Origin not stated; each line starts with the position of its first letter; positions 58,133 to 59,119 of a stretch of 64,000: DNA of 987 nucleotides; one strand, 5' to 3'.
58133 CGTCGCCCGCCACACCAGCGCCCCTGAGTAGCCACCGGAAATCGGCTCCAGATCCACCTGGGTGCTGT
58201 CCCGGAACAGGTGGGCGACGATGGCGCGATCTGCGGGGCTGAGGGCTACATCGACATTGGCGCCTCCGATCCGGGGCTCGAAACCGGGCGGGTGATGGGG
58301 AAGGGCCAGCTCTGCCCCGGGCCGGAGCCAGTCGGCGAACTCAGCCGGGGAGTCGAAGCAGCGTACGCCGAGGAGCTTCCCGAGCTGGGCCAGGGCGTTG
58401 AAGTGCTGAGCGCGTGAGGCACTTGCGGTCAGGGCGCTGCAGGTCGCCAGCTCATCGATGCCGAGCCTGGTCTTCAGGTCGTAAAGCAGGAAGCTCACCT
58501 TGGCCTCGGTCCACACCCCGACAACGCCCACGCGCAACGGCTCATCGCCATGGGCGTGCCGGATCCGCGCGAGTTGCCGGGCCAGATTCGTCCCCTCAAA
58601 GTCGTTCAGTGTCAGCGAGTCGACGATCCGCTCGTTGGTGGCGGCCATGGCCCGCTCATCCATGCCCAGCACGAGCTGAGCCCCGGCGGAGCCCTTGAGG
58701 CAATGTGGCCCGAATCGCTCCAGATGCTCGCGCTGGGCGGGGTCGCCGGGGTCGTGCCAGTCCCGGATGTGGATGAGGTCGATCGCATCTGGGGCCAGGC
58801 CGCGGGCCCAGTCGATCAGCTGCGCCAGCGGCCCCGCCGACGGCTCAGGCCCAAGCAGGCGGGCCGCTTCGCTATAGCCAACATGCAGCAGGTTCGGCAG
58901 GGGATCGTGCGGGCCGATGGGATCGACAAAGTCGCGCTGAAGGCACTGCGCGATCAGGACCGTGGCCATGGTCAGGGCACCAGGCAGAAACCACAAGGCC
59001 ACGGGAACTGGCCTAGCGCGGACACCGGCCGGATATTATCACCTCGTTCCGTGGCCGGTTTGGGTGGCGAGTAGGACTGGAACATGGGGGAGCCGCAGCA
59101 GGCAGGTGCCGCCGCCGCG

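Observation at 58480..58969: Nicotinamidase-like domain keeps its metal ligands but lacks the catalytic cysteine (Cys to Lys)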

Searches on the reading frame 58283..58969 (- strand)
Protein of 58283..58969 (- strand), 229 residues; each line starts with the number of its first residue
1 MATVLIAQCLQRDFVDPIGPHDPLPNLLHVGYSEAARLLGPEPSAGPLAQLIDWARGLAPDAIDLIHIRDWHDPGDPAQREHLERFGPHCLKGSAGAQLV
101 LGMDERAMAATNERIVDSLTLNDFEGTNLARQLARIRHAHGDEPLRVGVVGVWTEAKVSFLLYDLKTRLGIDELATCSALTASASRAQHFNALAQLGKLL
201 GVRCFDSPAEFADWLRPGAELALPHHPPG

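Call 6: find_homologous_proteins(query=window:58283-58969:-, max_evalue=0.001)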
Query seq(229 aa) (229 aa): 164 proteins with E <= 0.001 among 1858 candidates; the best 120 are listed.
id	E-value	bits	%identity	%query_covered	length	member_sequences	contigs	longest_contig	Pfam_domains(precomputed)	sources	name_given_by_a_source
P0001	5.7e-135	467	92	100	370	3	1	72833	PF00857.27,PF19974.6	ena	-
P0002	5.1e-134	464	91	100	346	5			PF19974.6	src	-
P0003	8.0e-134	463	90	100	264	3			PF00857.27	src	-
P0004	1.5e-133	462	90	99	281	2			-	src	-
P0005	2.3e-133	461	90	100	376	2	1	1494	PF19974.6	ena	-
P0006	8.6e-133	460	88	100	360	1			PF19974.6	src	-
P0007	2.4e-131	455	88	99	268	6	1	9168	-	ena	-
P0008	4.1e-130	451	87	100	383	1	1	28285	PF00857.27,PF19974.6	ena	-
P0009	1.7e-128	446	87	98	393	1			PF19974.6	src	-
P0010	1.3e-125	436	85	100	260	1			-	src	-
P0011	5.8e-125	434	84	100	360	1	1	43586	-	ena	-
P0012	4.9e-124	431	91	91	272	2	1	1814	-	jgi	-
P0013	4.3e-122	425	83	99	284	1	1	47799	-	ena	-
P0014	7.6e-119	414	81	100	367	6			PF00857.27,PF19974.6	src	-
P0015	8.4e-119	414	80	100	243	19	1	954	PF00857.27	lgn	-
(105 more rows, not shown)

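Call 10: search_solved_structures(query=A1, max_evalue=10, show_alignments=4)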
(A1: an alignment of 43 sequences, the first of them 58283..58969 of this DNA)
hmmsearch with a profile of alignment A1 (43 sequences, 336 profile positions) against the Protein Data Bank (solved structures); distinct sequences matched with E-value up to 10: 7.
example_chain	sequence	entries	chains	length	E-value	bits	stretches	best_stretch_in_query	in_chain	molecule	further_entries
3hb7_A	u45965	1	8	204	1.8e-07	34.5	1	32-194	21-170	Isochorismatase hydrolase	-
1ilw_A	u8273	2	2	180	1.5e-06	31.4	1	55-153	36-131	180 aa long hypothetical Pyrazinamidase/nicotinamidase | 180aa long hypothetical Pyrazinamidase/Nicotinamidase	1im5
3s2s_A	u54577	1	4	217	1.9e-06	31.1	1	49-203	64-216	Putative pyrazinamidase/nicotinamidase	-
6kua_A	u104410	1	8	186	0.0031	20.5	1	73-202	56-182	Cysteine hydrolase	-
3hu5_A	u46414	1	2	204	0.025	17.5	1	52-133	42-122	Isochorismatase family protein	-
3r2j_A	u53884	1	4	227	0.41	13.6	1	69-107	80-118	Alpha/beta-hydrolase-like protein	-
2h0r_A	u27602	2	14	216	1.1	12.2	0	89-136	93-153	Nicotinamidase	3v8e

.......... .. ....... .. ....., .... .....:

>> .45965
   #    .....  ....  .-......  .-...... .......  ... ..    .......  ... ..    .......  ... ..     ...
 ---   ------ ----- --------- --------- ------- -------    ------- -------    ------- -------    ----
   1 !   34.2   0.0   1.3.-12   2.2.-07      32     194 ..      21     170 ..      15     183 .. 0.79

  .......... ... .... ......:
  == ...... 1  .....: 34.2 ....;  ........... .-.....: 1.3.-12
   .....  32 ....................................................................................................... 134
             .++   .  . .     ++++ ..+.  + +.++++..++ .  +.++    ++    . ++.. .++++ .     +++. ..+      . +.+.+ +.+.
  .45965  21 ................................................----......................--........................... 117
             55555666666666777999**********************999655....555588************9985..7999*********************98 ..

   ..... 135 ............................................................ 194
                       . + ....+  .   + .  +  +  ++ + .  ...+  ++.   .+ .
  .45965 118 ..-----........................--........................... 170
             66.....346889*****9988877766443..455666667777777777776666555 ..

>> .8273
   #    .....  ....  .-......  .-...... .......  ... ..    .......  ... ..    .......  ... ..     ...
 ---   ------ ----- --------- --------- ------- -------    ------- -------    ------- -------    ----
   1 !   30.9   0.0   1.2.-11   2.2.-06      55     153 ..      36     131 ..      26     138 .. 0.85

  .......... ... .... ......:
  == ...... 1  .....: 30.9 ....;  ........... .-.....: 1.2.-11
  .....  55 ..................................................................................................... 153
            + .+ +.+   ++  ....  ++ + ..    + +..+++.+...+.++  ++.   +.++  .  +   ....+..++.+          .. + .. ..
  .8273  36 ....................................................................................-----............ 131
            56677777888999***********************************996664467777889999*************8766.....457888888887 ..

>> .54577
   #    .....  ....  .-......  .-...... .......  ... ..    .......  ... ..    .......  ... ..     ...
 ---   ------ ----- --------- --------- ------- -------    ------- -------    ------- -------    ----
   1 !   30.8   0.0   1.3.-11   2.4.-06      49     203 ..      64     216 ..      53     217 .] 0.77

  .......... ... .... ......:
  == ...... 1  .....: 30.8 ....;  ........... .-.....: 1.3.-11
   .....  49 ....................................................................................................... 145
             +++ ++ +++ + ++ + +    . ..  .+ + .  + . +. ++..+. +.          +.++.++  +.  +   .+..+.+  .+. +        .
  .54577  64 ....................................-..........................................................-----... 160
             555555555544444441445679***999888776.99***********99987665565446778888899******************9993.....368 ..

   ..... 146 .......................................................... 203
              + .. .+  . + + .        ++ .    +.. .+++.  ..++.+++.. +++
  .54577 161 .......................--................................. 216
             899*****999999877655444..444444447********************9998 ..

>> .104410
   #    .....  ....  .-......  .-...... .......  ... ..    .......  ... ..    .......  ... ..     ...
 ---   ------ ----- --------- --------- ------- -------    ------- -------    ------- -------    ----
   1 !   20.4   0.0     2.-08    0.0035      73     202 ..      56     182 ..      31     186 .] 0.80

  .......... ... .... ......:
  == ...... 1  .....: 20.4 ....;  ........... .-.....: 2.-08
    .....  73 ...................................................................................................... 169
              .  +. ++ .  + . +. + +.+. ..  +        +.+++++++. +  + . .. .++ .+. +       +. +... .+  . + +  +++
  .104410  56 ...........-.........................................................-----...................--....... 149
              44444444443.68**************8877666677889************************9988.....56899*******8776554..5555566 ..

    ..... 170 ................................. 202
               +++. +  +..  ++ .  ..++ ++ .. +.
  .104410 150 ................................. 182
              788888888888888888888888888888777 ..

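Call 18: find_related_loci(query=A1, collection=genome_contigs, flank=8000)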
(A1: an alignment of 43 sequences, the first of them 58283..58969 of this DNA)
Query A1 (229 aa) in genome_contigs; peptide patterns used: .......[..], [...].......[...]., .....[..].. (x = any residue, [..] = any of these).
582 stretches matched a pattern; 394 encode a relative of the query (tblastn E <= 1e-3); the best 80 are kept; 80 distinct loci.
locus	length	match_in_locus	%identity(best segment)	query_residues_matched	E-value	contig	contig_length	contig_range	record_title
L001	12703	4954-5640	92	1-229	4e-143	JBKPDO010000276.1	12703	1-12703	MAG: bacterium isolate GB_EKS_MAG_00022 GB_EKS_000001131747, whole genome shotgun sequence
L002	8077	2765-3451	92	1-229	3e-141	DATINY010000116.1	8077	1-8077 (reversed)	MAG TPA_asm: Streptosporangiaceae bacterium isolate SMAG_U15809 k141_1635016, whole genome shotgun sequence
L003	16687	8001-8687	91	1-229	1e-139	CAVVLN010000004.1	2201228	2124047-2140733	MAG: uncultured Actinomycetota bacterium isolate MFD03399.bin.1.21 genome assembly, contig: contig_4365, whole genome sh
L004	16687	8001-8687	90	1-229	7e-139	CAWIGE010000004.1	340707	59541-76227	MAG: uncultured Actinomycetes bacterium isolate MFD09603.bin.2.193 genome assembly, contig: contig_15121, whole genome s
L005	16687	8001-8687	91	1-229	2e-138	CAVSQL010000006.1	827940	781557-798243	MAG: uncultured Actinomycetes bacterium isolate MFD05841.bin.1.161 genome assembly, contig: contig_14981, whole genome s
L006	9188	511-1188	91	1-226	1e-138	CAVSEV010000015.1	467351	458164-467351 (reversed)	MAG: uncultured Actinomycetota bacterium isolate MFD01872.bin.2.128 genome assembly, contig: contig_6901, whole genome s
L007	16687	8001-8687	92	1-229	3e-138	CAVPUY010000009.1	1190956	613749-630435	MAG: uncultured Actinomycetes bacterium isolate MFD00008.bin.2.170 genome assembly, contig: contig_2504, whole genome sh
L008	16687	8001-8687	88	1-229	1e-136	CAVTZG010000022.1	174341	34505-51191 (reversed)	MAG: uncultured Actinomycetes bacterium isolate MFD05377.bin.2.91 genome assembly, contig: contig_30826, whole genome sh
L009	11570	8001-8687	88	1-229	5e-137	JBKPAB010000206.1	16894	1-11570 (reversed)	MAG: Actinomycetota bacterium isolate GB_HAYS_MAG_00019 GB_HAYS_000001312186, whole genome shotgun sequence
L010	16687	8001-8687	89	1-229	1e-134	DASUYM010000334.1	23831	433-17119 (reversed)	MAG TPA_asm: Propionibacteriaceae bacterium isolate SMAG_U1895 k141_1543056, whole genome shotgun sequence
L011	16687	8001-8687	86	1-229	5e-133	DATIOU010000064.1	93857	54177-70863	MAG TPA_asm: Streptosporangiaceae bacterium isolate SMAG_U15832 k141_1137142, whole genome shotgun sequence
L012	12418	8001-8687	82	1-229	2e-126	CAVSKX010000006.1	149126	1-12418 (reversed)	MAG: uncultured Actinomycetes bacterium isolate MFD04944.bin.2.148 genome assembly, contig: contig_71227, whole genome s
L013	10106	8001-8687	82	1-229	1e-124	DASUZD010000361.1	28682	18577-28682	MAG TPA_asm: Gaiellaceae bacterium isolate SMAG_U1913 k141_197406, whole genome shotgun sequence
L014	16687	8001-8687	81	1-229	3e-123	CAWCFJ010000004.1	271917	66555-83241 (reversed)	MAG: uncultured Actinomycetes bacterium isolate MFD09368.bin.3.189 genome assembly, contig: contig_15513, whole genome s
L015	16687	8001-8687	82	1-229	4e-123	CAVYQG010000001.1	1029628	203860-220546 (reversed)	MAG: uncultured Actinomycetes bacterium isolate MFD06229.bin.2.154 genome assembly, contig: contig_2883, whole genome sh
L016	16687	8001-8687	81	1-229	1e-122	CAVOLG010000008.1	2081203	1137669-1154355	MAG: uncultured Actinomycetes bacterium isolate MFD10113.bin.2.158 genome assembly, contig: contig_6456, whole genome sh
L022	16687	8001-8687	80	1-229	4e-120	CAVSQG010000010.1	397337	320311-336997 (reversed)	MAG: uncultured Solirubrobacterales bacterium isolate MFD05841.bin.2.206 genome assembly, contig: contig_22397, whole ge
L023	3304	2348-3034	79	1-229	5e-121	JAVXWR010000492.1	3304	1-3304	MAG: Actinomycetota bacterium isolate BP_306 scaffold_1652663, whole genome shotgun sequence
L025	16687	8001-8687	79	1-229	9e-117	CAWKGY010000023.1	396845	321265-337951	MAG: uncultured Actinomycetota bacterium isolate MFD09671.bin.2.150 genome assembly, contig: contig_7110, whole genome s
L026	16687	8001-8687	78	1-229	7e-117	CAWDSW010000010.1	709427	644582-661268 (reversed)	MAG: uncultured Solirubrobacterales bacterium isolate MFD04967.bin.2.5 genome assembly, contig: contig_8724, whole genom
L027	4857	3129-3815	78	1-229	1e-116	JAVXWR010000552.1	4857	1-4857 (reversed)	MAG: Actinomycetota bacterium isolate BP_306 scaffold_1333518, whole genome shotgun sequence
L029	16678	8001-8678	72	3-229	5e-104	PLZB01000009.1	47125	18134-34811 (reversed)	MAG: Acidimicrobiaceae bacterium isolate palsa_743 73.20120700_P3D.200_contig_34145, whole genome shotgun sequence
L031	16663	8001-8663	71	3-224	7e-102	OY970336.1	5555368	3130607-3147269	MAG: uncultured Acidimicrobiaceae bacterium isolate MFD05502.bin.2.18 genome assembly, chromosome: 1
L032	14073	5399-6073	64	3-227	2e-94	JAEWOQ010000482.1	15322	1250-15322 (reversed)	MAG: Proteobacteria bacterium isolate OH_SBlB_69 k127_1290900, whole genome shotgun sequence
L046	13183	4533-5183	64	4-220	3e-86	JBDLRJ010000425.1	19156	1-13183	MAG: Pseudomonadota bacterium isolate icacos_2019_sw_WHONDRS-S19S_0094_B_bin.166 scaffold_1490889, whole genome shotgun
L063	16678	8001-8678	57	3-229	7e-79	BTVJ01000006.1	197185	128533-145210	MAG: Myxococcales bacterium AMX-MBFR-64 DNA, sequence006, whole genome shotgun sequence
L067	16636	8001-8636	61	1-219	2e-78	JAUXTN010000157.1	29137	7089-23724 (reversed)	MAG: Pseudomonadota bacterium isolate C13_maxbin.099 C13_k141_381199, whole genome shotgun sequence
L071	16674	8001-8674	73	1-227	7e-77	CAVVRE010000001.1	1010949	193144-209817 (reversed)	MAG: uncultured Acidimicrobiaceae bacterium isolate MFD02671.bin.2.82 genome assembly, contig: contig_10685, whole genom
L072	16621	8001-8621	63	1-211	2e-76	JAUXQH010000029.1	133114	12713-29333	MAG: Pseudomonadota bacterium isolate C12_concoct.bin.32 C12_k141_292228, whole genome shotgun sequence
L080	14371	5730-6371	59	3-220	3e-73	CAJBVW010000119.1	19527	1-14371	MAG: uncultured proteobacterium isolate Loc081215-6m_bin-0725 genome assembly, contig: bin-0725:119/611, whole genome sh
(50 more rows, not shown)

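Call 19: predict_structure(alignment_id=A1)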
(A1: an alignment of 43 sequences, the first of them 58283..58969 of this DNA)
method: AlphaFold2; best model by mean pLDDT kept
length: 229 residues; sequences in the alignment: 43
mean_pLDDT: 94.2   pTM: 0.92
mean pLDDT of the five models: 94.2, 91.9, 91.9, 91.3, 91.0
residues with pLDDT >= 90: 210; 70-90: 12; 50-70: 6; < 50: 1
segments of 3 or more residues with pLDDT < 50: none
pLDDT, mean of each block of 10 residues (from residue 1): 98 96 95 95 93 96 97 95 94 97 94 95 89 97 98 95 97 98 94 97 97 95 62
secondary structure, 60 per line:
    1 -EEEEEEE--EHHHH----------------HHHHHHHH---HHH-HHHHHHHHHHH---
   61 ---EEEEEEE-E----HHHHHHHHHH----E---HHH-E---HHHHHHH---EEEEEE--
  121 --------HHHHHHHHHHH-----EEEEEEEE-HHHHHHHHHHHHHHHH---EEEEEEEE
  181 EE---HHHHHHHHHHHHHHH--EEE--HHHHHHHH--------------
elements in order: E2-8 H12-15 H32-39 H47-57 E64-70 H77-86 H103-109 E113-118 H129-139 E145-152 H154-169 E173-182 H186-200 E203-205 H208-215

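Call 23: fold_search(model_id=the predicted structure, library=pdb)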
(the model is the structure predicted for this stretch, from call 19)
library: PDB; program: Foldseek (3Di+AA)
matches with E <= 10: 1117; with E <= 0.001: 132
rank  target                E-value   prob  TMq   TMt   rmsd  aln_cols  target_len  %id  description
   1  3hb7_F                1.7e-12  1.00  0.68  0.83   3.3       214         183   21  The Crystal Structure of an Isochorismatase-like Hydrolase from Alkaliphilus metalliredigens to 2.3A (released 2009-07-07)
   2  3s2s_A                2.5e-12  1.00  0.68  0.85   3.1       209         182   23  The crystal structure of pyrazinamidase/nicotinamidase from streptococcus mutans UA159 (released 2012-05-16)
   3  6a8l_A                3.5e-12  1.00  0.70  0.86   3.1       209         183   22  Crystal structure of nicotinamidase/ pyrazinamidase PncA from Bacillus subtilis (released 2018-08-01)
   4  3s2s_D                4.2e-12  1.00  0.69  0.85   3.0       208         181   23  The crystal structure of pyrazinamidase/nicotinamidase from streptococcus mutans UA159 (released 2012-05-16)
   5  5zn8_A                6.6e-12  1.00  0.68  0.84   3.2       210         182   21  Crystal structure of nicotinamidase PncA from Bacillus subtilis (released 2018-04-25)
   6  3o93_A                7.4e-12  1.00  0.70  0.83   2.6       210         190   22  High resolution crystal structures of Streptococcus pneumoniae nicotinamidase with trapped intermediates provide insig (released 2011-01-12)
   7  3o93_C                8.5e-12  1.00  0.68  0.82   2.8       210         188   22  High resolution crystal structures of Streptococcus pneumoniae nicotinamidase with trapped intermediates provide insig (released 2011-01-12)
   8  3hb7_G                8.5e-12  1.00  0.69  0.85   2.8       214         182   21  The Crystal Structure of an Isochorismatase-like Hydrolase from Alkaliphilus metalliredigens to 2.3A (released 2009-07-07)
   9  5zn8_B                1.6e-11  1.00  0.68  0.85   3.2       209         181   20  Crystal structure of nicotinamidase PncA from Bacillus subtilis (released 2018-04-25)
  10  3o90_B                1.9e-11  1.00  0.68  0.82   2.9       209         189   22  High resolution crystal structures of Streptococcus pneumoniae nicotinamidase with trapped intermediates provide insig (released 2011-01-12)
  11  3o93_D                2.0e-11  1.00  0.67  0.81   2.9       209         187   21  High resolution crystal structures of Streptococcus pneumoniae nicotinamidase with trapped intermediates provide insig (released 2011-01-12)
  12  3o91_C                2.5e-11  1.00  0.69  0.83   2.6       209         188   22  High resolution crystal structures of Streptococcus pneumoniae nicotinamidase with trapped intermediates provide insig (released 2011-01-12)
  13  3eef_A                2.5e-11  1.00  0.61  0.79   3.5       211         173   19  Crystal structure of N-carbamoylsarcosine amidase from thermoplasma acidophilum (released 2008-09-16)
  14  3o91_A                2.8e-11  1.00  0.69  0.82   2.8       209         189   22  High resolution crystal structures of Streptococcus pneumoniae nicotinamidase with trapped intermediates provide insig (released 2011-01-12)
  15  3hb7_D                2.8e-11  1.00  0.65  0.82   3.5       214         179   20  The Crystal Structure of an Isochorismatase-like Hydrolase from Alkaliphilus metalliredigens to 2.3A (released 2009-07-07)
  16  3hb7_H                6.4e-11  1.00  0.64  0.84   3.2       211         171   20  The Crystal Structure of an Isochorismatase-like Hydrolase from Alkaliphilus metalliredigens to 2.3A (released 2009-07-07)
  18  3hb7_B                6.8e-11  1.00  0.64  0.80   3.5       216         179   20  The Crystal Structure of an Isochorismatase-like Hydrolase from Alkaliphilus metalliredigens to 2.3A (released 2009-07-07)
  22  3hb7_A                9.9e-11  1.00  0.61  0.74   4.6       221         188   20  The Crystal Structure of an Isochorismatase-like Hydrolase from Alkaliphilus metalliredigens to 2.3A (released 2009-07-07)
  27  3hb7_C                1.9e-10  1.00  0.65  0.82   3.5       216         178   20  The Crystal Structure of an Isochorismatase-like Hydrolase from Alkaliphilus metalliredigens to 2.3A (released 2009-07-07)
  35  3hb7_E                8.0e-10  1.00  0.65  0.77   3.2       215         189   20  The Crystal Structure of an Isochorismatase-like Hydrolase from Alkaliphilus metalliredigens to 2.3A (released 2009-07-07)
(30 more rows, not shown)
